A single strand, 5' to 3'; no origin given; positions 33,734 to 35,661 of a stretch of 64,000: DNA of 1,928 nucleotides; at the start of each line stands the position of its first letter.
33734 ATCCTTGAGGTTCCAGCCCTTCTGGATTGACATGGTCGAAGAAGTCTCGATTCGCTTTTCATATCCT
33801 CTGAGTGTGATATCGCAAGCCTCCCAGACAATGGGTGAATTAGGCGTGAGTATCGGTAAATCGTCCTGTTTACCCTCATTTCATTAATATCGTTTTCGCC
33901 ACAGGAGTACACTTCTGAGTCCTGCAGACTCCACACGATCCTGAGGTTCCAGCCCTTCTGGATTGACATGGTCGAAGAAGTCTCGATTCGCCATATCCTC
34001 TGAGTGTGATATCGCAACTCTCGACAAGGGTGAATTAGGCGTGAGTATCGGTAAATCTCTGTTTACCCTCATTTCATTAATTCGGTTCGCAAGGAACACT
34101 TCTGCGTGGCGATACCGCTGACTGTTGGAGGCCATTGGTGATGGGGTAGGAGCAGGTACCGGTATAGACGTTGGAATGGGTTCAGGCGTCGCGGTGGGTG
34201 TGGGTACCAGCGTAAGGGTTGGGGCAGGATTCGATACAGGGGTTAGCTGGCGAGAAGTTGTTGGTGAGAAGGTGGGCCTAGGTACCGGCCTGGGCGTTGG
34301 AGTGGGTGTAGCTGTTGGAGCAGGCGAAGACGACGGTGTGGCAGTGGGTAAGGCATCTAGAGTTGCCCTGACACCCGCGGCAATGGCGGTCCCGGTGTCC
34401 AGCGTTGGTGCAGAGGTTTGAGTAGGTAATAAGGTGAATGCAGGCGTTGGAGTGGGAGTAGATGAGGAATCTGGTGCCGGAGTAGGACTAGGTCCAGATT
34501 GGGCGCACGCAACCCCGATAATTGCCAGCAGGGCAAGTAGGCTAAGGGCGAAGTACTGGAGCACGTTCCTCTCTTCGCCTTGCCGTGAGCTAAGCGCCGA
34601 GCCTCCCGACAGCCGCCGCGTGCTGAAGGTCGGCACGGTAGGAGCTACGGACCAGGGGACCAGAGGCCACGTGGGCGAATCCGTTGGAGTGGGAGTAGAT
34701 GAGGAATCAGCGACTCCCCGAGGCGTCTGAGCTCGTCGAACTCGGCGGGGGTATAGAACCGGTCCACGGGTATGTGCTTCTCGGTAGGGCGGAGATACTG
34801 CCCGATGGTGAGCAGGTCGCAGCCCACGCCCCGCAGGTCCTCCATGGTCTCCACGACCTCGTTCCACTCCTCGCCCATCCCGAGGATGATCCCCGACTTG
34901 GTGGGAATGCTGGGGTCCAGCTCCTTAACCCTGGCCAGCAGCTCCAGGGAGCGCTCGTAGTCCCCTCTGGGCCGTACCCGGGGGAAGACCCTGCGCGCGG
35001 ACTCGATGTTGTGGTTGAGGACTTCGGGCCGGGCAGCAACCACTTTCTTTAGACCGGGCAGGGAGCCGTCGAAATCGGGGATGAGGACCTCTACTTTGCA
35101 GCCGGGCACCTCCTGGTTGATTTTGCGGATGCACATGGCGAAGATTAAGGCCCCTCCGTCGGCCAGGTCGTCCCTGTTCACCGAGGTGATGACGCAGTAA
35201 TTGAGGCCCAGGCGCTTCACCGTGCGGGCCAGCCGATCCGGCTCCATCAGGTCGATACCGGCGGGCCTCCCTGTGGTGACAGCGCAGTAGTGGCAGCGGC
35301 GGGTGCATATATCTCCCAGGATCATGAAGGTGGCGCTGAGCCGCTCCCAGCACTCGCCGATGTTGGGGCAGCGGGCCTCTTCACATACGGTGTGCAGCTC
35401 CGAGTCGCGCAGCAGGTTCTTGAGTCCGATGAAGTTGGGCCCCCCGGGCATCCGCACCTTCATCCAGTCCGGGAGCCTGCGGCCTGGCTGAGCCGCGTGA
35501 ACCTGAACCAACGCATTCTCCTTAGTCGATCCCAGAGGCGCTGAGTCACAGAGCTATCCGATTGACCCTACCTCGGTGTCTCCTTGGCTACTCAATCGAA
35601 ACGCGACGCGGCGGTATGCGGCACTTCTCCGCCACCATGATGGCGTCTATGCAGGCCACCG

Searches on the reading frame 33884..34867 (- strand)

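Call 61: search_protein_families(library=pfam, proteins=[window:33884-34867:-])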
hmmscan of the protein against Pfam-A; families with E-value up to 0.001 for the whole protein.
window:33884-34867:- (327 aa): 1 family
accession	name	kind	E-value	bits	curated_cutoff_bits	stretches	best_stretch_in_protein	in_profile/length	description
PF00188.32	CAP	-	0.00025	22.3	21.1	1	261-316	2-57/117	Cysteine-rich secretory protein family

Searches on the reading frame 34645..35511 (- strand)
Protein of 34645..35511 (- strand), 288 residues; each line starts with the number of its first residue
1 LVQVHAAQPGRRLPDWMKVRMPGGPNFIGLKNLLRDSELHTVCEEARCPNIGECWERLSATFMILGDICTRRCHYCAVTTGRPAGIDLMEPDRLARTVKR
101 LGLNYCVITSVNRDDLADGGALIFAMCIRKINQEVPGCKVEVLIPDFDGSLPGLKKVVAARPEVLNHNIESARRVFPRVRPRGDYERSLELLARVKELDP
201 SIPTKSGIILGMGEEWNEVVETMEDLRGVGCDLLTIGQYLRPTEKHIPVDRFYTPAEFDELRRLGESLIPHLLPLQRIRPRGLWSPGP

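Call 61: search_protein_families(library=pfam, proteins=[window:34645-35511:-])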
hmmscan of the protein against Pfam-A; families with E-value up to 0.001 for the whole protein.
window:34645-35511:- (288 aa): 2 families
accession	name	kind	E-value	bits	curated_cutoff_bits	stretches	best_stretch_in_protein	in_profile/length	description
PF04055.27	Radical_SAM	-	3.5e-20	73.3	29.5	1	63-226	1-166/166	Radical SAM superfamily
PF16881.10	LIAS_N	-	2.5e-12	47.6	27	1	11-48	59-96/96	N-terminal domain of lipoyl synthase of Radical_SAM family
